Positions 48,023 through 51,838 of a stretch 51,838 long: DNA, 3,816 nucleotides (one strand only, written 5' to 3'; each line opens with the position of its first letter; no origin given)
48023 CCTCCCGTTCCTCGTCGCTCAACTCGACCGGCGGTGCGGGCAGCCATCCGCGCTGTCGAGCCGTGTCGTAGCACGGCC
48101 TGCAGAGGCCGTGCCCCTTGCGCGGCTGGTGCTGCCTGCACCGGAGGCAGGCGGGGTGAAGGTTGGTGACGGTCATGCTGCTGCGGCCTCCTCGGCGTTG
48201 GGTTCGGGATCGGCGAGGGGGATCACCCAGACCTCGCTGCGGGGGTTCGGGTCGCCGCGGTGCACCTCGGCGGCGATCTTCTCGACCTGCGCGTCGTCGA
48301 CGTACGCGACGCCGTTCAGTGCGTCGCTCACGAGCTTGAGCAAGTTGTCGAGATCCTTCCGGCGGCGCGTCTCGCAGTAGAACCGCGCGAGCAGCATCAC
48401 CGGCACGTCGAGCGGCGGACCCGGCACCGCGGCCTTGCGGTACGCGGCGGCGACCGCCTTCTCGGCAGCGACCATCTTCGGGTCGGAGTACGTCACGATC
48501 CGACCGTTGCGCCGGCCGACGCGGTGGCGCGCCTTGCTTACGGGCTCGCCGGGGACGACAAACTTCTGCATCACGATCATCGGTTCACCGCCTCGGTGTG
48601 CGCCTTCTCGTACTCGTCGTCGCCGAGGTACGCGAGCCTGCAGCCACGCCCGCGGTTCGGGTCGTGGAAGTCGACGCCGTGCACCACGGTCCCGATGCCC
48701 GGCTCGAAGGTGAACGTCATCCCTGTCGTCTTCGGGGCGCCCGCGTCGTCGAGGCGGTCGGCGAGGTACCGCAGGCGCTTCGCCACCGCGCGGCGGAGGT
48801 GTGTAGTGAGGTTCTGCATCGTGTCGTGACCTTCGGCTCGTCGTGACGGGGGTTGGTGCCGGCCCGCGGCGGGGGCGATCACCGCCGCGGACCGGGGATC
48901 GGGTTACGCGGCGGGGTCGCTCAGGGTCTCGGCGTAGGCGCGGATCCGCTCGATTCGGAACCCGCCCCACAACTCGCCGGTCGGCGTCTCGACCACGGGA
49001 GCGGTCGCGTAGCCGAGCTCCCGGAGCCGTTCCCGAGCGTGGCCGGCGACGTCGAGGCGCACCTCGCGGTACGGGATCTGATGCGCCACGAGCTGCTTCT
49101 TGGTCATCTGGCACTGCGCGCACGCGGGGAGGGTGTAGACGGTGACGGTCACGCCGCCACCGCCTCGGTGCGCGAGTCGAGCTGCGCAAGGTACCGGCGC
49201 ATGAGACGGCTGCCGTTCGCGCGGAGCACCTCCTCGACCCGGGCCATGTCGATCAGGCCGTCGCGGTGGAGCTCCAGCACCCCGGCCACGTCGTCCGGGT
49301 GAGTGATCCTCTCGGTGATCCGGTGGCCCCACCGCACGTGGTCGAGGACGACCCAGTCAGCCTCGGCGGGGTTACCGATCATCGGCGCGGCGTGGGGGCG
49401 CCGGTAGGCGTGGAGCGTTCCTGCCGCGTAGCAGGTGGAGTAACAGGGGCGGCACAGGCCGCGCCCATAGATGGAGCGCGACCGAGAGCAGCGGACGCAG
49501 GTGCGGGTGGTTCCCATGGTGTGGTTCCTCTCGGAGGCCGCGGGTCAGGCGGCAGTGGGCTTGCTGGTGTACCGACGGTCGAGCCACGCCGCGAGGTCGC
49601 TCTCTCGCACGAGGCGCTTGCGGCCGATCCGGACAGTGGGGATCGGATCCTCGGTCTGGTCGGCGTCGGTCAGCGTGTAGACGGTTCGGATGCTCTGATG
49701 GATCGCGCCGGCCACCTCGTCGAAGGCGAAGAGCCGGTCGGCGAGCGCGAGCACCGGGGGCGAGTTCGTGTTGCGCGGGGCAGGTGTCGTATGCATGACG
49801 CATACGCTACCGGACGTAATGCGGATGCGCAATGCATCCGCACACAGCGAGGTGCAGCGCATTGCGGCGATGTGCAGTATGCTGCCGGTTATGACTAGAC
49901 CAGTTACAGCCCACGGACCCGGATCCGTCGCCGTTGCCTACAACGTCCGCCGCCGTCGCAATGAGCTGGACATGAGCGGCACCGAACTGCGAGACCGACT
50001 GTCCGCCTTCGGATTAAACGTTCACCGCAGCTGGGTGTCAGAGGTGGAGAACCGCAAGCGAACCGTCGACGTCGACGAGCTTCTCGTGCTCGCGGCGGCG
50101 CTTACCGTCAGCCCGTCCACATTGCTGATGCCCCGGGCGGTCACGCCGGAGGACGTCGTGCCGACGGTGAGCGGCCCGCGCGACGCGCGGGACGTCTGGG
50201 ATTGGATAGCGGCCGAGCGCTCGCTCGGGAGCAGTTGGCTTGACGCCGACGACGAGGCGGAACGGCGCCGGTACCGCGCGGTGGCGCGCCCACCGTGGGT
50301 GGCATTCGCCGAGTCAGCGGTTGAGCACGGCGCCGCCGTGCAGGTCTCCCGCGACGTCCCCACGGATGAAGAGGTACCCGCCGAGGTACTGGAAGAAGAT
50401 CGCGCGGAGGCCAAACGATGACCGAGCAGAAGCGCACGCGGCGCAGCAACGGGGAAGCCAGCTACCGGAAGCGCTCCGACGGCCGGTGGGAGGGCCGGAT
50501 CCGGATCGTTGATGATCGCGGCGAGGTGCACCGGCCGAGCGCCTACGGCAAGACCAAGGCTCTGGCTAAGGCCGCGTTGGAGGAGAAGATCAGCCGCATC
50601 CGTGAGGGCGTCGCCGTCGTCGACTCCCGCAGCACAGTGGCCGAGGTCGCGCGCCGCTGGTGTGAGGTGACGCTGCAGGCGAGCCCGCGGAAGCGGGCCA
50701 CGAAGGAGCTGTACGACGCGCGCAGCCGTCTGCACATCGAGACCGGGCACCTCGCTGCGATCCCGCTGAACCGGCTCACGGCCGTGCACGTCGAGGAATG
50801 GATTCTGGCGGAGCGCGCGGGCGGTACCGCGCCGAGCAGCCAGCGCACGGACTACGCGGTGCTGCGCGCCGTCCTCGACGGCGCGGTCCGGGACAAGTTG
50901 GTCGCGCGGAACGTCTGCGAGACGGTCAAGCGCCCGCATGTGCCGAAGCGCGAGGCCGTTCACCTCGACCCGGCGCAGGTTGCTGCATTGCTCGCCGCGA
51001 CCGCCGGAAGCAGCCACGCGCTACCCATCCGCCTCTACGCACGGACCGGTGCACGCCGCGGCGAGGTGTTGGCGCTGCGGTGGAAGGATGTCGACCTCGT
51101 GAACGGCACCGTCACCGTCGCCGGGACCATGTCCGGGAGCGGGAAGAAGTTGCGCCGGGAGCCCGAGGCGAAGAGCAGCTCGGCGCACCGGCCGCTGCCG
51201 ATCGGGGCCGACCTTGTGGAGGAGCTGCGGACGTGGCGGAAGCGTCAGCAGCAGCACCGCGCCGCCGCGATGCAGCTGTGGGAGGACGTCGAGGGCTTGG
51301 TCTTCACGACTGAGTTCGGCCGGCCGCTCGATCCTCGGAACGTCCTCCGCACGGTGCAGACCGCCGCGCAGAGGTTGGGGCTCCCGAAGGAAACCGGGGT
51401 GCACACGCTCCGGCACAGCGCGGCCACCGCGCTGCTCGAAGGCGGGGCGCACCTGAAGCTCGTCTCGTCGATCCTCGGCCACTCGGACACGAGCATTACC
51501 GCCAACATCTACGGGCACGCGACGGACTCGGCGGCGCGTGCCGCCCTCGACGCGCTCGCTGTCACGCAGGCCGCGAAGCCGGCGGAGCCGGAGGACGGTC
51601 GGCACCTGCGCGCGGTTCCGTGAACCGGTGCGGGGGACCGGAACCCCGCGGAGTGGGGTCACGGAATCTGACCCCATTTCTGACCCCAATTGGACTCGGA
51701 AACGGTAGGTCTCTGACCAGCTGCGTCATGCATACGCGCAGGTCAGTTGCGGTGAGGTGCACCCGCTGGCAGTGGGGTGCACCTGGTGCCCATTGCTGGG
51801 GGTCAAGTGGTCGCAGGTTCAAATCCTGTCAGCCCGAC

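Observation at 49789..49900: Genetic switch: two ATGC-N5-GCAT inverted repeats between divergent cro-like and repressor genes; both genes lack SD and may be leaderless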

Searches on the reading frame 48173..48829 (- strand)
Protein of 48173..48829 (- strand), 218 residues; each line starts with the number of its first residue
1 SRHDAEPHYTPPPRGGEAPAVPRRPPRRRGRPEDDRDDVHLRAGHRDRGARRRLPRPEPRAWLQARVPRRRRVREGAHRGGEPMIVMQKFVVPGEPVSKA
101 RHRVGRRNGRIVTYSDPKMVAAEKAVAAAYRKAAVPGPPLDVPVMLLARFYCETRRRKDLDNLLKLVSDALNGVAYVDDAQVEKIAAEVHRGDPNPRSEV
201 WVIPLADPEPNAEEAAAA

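Call 5: search_protein_families(library=pfam, proteins=[window:48173-48829:-], max_evalue=0.01)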
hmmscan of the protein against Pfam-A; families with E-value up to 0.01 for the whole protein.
window:48173-48829:- (218 aa): 1 family
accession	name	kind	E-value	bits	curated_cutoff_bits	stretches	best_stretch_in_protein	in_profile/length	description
PF05866.16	RusA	-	4e-21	76.3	22.8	1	93-200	1-121/124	Endodeoxyribonuclease RusA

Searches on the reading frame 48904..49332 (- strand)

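Call 5: search_protein_families(library=pfam, proteins=[window:48904-49332:-], max_evalue=0.01)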
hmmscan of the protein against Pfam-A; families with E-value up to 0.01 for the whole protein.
window:48904-49332:- (142 aa): 1 family
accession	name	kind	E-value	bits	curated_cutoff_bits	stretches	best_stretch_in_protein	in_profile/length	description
PF00462.30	Glutaredoxin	-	5.4e-10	39.8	22.9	1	63-114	1-53/60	Glutaredoxin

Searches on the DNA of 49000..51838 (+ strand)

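Call 7: search_dna_similar(query=window:49000-51838:+, collection=phages, mode=distant, max_rows=20)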
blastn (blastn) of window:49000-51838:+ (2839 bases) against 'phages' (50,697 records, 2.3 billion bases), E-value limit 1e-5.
Records with a match: 28; places in all: 47; records where one place covers at least 80% of the query: 0.
Best place of each record, by identity: >=99% 1; 95-99% 5; 90-95% 1; 60-80% 21.
By first word of the organism name: Mycobacterium 24; Rhodococcus 2; Bacteriophage 2.
By host as written in the record: Mycobacterium smegmatis mc2 155 9; Mycobacterium smegmatis mc#155 8; Mycobacterium smegmatis mc2155 4; Mycolicibacterium smegmatis 2; Rhodococcus equi 2; - 2; Mycolicibacterium smegmatis MC2 155 1.
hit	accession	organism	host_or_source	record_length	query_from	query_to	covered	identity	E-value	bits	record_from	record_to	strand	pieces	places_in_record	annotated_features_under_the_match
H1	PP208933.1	Mycobacterium phage Wishmaker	Mycobacterium smegmatis mc#155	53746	2278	2553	10%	67.3%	1e-10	76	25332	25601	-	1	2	29: tyrosine integrase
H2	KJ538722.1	Mycobacterium phage HH92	Mycobacterium smegmatis mc2 155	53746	2278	2553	10%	67.3%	1e-10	76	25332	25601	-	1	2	29: integrase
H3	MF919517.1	Mycobacterium phage LilHazelnut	Mycobacterium smegmatis mc2 155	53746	2278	2553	10%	67.3%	1e-10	76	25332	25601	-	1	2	integrase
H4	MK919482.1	Mycobacterium phage DeepSoil15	Mycobacterium smegmatis mc2 155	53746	2278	2553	10%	67.3%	1e-10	76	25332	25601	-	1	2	29: tyrosine integrase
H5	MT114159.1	Mycobacterium phage Ein37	Mycobacterium smegmatis mc2 155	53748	2278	2553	10%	67.3%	1e-10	76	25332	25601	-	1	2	29: tyrosine integrase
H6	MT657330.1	Mycobacterium phage Webster2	Mycobacterium smegmatis mc2155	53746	2278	2553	10%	67.3%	1e-10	76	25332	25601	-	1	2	29: tyrosine integrase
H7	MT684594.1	Mycobacterium phage Hadrien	Mycobacterium smegmatis mc#155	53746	2278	2553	10%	67.3%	1e-10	76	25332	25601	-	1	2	29: tyrosine integrase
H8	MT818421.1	Mycobacterium phage Luke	Mycobacterium smegmatis mc#155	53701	2278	2553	10%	67.3%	1e-10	76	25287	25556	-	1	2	29: tyrosine integrase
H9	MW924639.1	Mycobacterium phage Luna22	Mycobacterium smegmatis mc#155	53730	2278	2553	10%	67.3%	1e-10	76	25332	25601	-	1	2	29: tyrosine integrase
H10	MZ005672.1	Mycobacterium phage Hail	Mycobacterium smegmatis mc#155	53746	2278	2553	10%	67.3%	1e-10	76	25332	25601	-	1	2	29: tyrosine integrase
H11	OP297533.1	Mycobacterium phage Amymech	Mycobacterium smegmatis mc2155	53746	2278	2553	10%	67.3%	1e-10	76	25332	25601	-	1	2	29: tyrosine integrase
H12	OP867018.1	Mycobacterium phage Dewey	Mycobacterium smegmatis mc#155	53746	2278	2553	10%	67.3%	1e-10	76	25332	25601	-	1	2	29: tyrosine integrase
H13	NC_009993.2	Mycobacterium phage Giles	Mycolicibacterium smegmatis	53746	2278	2553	10%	67.3%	1e-10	76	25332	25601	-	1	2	29: integrase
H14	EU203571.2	Mycobacterium phage Giles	Mycolicibacterium smegmatis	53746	2278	2553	10%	67.3%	1e-10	76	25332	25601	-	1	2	29: integrase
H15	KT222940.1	Mycobacterium phage Kinbote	Mycobacterium smegmatis mc2 155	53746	2278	2553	10%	67.3%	1e-10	76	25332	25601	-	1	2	integrase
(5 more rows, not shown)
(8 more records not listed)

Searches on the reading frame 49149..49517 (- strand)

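Call 5: search_protein_families(library=pfam, proteins=[window:49149-49517:-], max_evalue=0.01)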
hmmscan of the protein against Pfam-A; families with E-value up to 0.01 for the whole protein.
window:49149-49517:- (122 aa): 1 family
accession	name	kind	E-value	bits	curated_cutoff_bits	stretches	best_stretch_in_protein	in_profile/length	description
PF17469.8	GP68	-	0.0074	16.8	25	0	72-120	12-59/76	Gp68-like predicted RNA polymerase component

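Call 24: search_protein_families(library=phrogs, proteins=[window:49149-49517:-], max_evalue=0.01)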
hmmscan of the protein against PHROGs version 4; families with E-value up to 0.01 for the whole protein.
window:49149-49517:- (122 aa): 0 families

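Call 25: search_protein_families(library=ncbifam, proteins=[window:49149-49517:-], max_evalue=0.01)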
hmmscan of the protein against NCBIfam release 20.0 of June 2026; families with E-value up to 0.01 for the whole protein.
window:49149-49517:- (122 aa): 0 families

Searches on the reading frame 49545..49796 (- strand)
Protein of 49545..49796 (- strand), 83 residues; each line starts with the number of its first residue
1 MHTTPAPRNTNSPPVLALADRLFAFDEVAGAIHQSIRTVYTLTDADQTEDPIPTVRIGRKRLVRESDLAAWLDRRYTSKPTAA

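Call 5: search_protein_families(library=pfam, proteins=[window:49545-49796:-], max_evalue=0.01)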
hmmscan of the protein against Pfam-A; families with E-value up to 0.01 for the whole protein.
window:49545-49796:- (83 aa): 1 family
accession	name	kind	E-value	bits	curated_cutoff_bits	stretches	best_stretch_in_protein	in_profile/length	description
PF12728.13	HTH_17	-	2e-06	28.4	27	1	26-75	5-50/51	Helix-turn-helix domain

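Call 24: search_protein_families(library=phrogs, proteins=[window:49545-49796:-], max_evalue=0.01)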
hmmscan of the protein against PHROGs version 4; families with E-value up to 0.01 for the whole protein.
window:49545-49796:- (83 aa): 1 family
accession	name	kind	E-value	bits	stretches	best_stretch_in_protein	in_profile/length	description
phrog_66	-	integration and excision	0.00015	22.5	1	16-81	87-149/412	excisionase and transcriptional regulator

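Call 25: search_protein_families(library=ncbifam, proteins=[window:49545-49796:-], max_evalue=0.01)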
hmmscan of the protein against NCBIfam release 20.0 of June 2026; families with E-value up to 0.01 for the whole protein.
window:49545-49796:- (83 aa): 2 families
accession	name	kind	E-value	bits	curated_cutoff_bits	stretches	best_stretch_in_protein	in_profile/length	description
TIGR01764.1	excise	domain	0.0011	19.2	28.8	1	37-73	16-48/49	excisionase family DNA-binding protein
NF047737.1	antiphage_MADS1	equivalog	0.0064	16.7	80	1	20-72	1-49/49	methylation-associated defense system helix-turn-helix domain-containing protein MAD1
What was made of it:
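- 49545..49796 (-): First gene of the early (leftward) operon: 83-aa HTH_17 excisionase-family protein, in the 'cro' position, with a C-terminal -AA. TIGR01764 scores below its cut-off (call 25).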

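Call 33: find_homologous_proteins(query=window:49545-49796:-, max_evalue=0.001)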
Query window:49545-49796:- (83 aa): 3 proteins with E <= 0.001 among 9 candidates.
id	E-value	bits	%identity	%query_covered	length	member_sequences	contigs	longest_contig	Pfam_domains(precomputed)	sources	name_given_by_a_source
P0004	3.4e-47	175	100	100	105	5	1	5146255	PF12728.14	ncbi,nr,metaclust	ncbi:hypothetical protein A3O02_11860 [Mycobacteroides abscessus]|nr:hypothetical protein A3O02_1186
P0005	6.4e-30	120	76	100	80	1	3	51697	PF12728.14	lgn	-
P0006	9.5e-25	104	66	100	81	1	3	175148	PF12728.14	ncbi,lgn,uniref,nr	ncbi:helix-turn-helix domain-containing protein [Mycobacteroides chelonae]|uniref:helix-turn-helix d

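Call 68: search_solved_structures(query=window:49545-49796:-, max_evalue=1)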
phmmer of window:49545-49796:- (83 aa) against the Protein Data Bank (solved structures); distinct sequences matched with E-value up to 1: 0.

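Call 77: predict_structure(alignment_id=A6)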
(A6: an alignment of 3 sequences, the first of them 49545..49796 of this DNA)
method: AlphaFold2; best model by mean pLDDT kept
length: 83 residues; sequences in the alignment: 3
mean_pLDDT: 64.7   pTM: 0.49
mean pLDDT of the five models: 64.7, 61.5, 61.0, 59.5, 58.9
residues with pLDDT >= 90: 0; 70-90: 37; 50-70: 27; < 50: 19
segments of 3 or more residues with pLDDT < 50: 15-17, 37-41, 79-83
pLDDT, mean of each block of 10 residues (from residue 1): 54 52 79 56 53 81 84 66 37
secondary structure, 60 per line:
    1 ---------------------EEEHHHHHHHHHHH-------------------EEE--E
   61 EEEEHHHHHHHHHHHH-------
elements in order: E22-24 H25-35 E55-57 E60-64 H65-76
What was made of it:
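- On Excisionase / RDF (HTH_17, TIGR01764): The AF2 model is poor (pLDDT 64.7, call 77).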

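Call 81: fold_search(model_id=the predicted structure, library=pdb)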
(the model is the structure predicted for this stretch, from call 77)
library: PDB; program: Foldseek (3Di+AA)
matches with E <= 10: 118; with E <= 0.001: 0
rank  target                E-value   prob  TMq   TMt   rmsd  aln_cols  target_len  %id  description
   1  4bqe_B                8.4e-01  0.16  0.28  0.05   7.0        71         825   17  Arabidopsis thaliana Cytosolic Alpha-1,4-glucan Phosphorylase (PHS2) (released 2014-02-19)
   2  7lwr_A                1.0e+00  0.25  0.36  0.49   4.3        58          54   10  Structural and Biochemical Insight into Assembly of Molecular Motors Involved in Viral DNA Packaging (released 2022-03-09)
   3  4bqe_A                1.1e+00  0.15  0.28  0.05   7.0        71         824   17  Arabidopsis thaliana Cytosolic Alpha-1,4-glucan Phosphorylase (PHS2) (released 2014-02-19)
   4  4bqf_B                1.1e+00  0.14  0.28  0.05   7.0        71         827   17  Arabidopsis thaliana cytosolic alpha-1,4-glucan phosphorylase (PHS2) in complex with acarbose (released 2014-02-19)
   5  8c3t                  1.3e+00  0.35  0.45  0.59   3.5        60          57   17  Structure of the GIsul2 transposon excisionase (released 2024-01-10)
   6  6ama_B                1.5e+00  0.23  0.37  0.49   3.7        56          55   21  Structure of S. coelicolor/S. venezuelae BldC-smeA-ssfA complex to 3.09 Angstrom (released 2018-03-28)
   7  8dgl_B                1.6e+00  0.54  0.48  0.56   3.4        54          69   22  Crystal Structure of the RdfS Excisionase (released 2022-10-05)
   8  7lw0_A                1.7e+00  0.25  0.41  0.54   4.2        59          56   20  Structural and Biochemical Insight into Assembly of Molecular Motors Involved in Viral DNA Packaging (released 2022-03-02)
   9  6j44                  1.7e+00  0.21  0.39  0.28   4.6        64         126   14  Crystal structure of the redefined DNA-binding domain of human XPA (released 2019-05-29)
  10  5yad_A                1.9e+00  0.23  0.37  0.40   4.0        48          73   17  Crystal structure of Marf1 Lotus domain from Mus musculus (released 2018-10-03)
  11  5vfx_A                2.1e+00  0.04  0.18  0.15   8.7        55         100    9  Structure of an accessory protein of the pCW3 relaxosome in complex with the origin of transfer (oriT) DNA (released 2018-04-18)
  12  1sse_MODEL_1_B        2.5e+00  0.16  0.41  0.41   8.3        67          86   13  Solution structure of the oxidized form of the Yap1 redox domain (released 2004-08-31)
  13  2mc3_MODEL_1_A        2.5e+00  0.10  0.32  0.28   4.7        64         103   12  NMR solution structure of the winged-helix domain from MUS81 structure-specific endonuclease (released 2013-09-18)
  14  6ama_P                2.7e+00  0.15  0.38  0.49   3.7        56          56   21  Structure of S. coelicolor/S. venezuelae BldC-smeA-ssfA complex to 3.09 Angstrom (released 2018-03-28)
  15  9pd5_K                2.7e+00  0.12  0.38  0.23   5.3        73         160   16  NER dual incision complex - NoF (released 2026-02-18)
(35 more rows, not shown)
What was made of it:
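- On Excisionase / RDF (HTH_17, TIGR01764): Foldseek found nothing significant, though RdfS, the GIsul2 excisionase, BldC and TorI are among the best TM-scores (call 81).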
